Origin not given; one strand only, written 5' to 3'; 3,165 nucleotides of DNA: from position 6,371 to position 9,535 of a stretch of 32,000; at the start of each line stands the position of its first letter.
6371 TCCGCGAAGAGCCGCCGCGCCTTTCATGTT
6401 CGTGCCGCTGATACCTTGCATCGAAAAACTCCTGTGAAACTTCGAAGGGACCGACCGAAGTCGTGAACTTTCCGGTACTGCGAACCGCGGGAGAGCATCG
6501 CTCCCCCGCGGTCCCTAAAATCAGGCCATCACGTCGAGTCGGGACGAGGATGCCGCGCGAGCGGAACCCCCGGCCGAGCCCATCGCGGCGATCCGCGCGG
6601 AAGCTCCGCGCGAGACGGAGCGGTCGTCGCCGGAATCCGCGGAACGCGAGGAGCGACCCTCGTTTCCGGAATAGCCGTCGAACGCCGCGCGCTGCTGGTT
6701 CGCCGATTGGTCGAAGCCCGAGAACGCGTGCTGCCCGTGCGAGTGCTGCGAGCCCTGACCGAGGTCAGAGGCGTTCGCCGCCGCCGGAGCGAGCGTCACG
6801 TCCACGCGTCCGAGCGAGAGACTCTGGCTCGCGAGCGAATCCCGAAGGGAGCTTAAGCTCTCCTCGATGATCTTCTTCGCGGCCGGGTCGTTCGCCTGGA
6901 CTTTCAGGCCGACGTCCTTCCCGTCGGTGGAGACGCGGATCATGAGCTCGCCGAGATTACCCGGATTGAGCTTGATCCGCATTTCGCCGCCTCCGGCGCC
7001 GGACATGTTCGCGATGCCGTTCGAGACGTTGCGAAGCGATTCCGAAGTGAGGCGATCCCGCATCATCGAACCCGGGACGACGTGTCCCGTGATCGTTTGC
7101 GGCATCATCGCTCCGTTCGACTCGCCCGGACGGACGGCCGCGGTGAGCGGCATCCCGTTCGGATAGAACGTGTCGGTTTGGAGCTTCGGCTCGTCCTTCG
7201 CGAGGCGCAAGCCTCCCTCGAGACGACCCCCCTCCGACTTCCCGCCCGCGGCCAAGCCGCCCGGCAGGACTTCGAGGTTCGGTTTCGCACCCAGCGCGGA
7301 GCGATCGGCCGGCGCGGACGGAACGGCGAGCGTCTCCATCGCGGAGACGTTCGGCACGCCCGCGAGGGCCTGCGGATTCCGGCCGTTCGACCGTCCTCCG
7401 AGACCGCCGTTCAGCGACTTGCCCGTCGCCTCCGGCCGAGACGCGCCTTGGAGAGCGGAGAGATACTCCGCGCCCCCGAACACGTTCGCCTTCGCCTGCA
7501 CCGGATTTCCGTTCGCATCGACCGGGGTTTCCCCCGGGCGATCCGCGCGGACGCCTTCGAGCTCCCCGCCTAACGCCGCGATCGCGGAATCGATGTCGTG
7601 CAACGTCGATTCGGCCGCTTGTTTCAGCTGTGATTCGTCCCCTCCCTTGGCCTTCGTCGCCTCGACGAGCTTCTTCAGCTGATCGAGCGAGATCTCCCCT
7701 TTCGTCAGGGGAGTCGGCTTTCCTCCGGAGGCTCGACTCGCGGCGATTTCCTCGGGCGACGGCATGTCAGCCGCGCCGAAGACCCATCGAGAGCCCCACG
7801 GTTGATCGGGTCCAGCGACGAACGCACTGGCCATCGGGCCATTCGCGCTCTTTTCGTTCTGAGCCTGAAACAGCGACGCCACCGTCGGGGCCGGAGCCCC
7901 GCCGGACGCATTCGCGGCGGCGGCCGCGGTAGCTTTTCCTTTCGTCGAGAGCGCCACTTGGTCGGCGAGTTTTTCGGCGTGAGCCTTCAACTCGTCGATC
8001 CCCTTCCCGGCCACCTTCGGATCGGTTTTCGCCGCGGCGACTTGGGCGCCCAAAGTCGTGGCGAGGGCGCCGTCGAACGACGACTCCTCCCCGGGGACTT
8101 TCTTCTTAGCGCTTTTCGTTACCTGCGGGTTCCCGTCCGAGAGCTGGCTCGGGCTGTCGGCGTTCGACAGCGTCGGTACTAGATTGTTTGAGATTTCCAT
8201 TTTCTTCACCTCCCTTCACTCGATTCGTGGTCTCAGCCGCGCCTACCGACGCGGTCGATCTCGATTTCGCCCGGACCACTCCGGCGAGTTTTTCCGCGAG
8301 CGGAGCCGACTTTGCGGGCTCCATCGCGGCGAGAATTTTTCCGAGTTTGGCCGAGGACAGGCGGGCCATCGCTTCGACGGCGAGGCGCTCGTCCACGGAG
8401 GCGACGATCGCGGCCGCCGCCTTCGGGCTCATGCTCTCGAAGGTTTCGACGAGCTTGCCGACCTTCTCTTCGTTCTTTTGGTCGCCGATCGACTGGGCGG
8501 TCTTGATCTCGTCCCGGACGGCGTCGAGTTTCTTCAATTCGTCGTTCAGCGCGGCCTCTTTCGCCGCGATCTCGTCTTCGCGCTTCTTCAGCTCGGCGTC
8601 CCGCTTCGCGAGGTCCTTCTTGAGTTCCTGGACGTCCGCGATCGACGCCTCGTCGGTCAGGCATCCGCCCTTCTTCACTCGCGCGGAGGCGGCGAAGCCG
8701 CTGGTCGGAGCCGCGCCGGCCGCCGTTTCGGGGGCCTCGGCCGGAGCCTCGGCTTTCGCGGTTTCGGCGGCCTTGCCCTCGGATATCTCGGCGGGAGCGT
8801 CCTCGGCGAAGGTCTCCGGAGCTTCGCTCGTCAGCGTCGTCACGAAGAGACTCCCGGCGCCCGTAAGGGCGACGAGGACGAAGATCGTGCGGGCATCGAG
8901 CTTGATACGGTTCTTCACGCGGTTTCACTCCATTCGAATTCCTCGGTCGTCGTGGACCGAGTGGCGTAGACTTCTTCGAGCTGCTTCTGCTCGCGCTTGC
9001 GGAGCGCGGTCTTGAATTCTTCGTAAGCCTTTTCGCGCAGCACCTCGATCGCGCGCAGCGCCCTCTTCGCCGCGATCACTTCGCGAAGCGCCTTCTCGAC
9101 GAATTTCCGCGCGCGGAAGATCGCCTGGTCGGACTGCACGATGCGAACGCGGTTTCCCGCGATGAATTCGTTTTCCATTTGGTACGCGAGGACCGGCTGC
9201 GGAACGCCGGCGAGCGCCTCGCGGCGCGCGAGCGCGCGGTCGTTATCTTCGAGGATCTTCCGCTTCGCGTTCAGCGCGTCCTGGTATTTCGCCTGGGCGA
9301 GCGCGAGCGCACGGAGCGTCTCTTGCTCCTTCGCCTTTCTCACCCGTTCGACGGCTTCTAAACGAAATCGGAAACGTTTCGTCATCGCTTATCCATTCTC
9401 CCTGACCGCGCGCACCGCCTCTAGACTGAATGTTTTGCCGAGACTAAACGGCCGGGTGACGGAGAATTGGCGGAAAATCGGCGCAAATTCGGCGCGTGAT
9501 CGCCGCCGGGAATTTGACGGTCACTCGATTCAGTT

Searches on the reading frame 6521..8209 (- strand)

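Call 22: search_protein_families(library=pfam, proteins=[window:6521-8209:-], max_evalue=0.001)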
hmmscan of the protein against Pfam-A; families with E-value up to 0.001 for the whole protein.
window:6521-8209:- (562 aa): 1 family
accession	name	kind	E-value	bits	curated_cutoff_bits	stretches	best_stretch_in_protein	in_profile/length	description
PF02120.21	Flg_hook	-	8.2e-16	58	29.8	1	399-473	4-78/85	Flagellar hook-length control protein FliK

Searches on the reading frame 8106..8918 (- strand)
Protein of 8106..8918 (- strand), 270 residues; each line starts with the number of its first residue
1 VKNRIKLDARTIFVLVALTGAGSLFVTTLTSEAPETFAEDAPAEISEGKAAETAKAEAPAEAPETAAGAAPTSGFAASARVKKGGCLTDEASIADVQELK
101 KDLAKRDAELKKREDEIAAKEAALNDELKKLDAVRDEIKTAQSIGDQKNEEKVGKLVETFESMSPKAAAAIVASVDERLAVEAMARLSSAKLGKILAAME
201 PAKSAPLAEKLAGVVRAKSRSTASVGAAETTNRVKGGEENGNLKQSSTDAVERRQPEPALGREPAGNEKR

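Call 22: search_protein_families(library=pfam, proteins=[window:8106-8918:-], max_evalue=0.001)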
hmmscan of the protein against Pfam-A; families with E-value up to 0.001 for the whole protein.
window:8106-8918:- (270 aa): 0 families

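Call 42: search_protein_families(library=ncbifam, proteins=[window:8106-8918:-], max_evalue=0.01)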
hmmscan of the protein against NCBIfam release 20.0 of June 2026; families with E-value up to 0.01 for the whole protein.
window:8106-8918:- (270 aa): 2 families
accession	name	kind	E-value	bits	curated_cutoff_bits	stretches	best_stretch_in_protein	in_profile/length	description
NF047368.1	collar_FlbB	equivalog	3.3e-07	30.3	110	1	96-186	69-158/193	periplasmic-type flagellar collar protein FlbB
TIGR03319.1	RNase_Y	equivalog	0.00037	19.1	454.35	1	90-191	72-173/514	ribonuclease Y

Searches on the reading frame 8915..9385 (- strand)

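Call 22: search_protein_families(library=pfam, proteins=[window:8915-9385:-], max_evalue=0.001)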
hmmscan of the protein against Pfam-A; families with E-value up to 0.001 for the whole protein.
window:8915-9385:- (156 aa): 1 family
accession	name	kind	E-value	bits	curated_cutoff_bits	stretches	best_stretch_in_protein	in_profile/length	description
PF02050.21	FliJ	-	3.8e-08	34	28.4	1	23-139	3-118/123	Flagellar FliJ protein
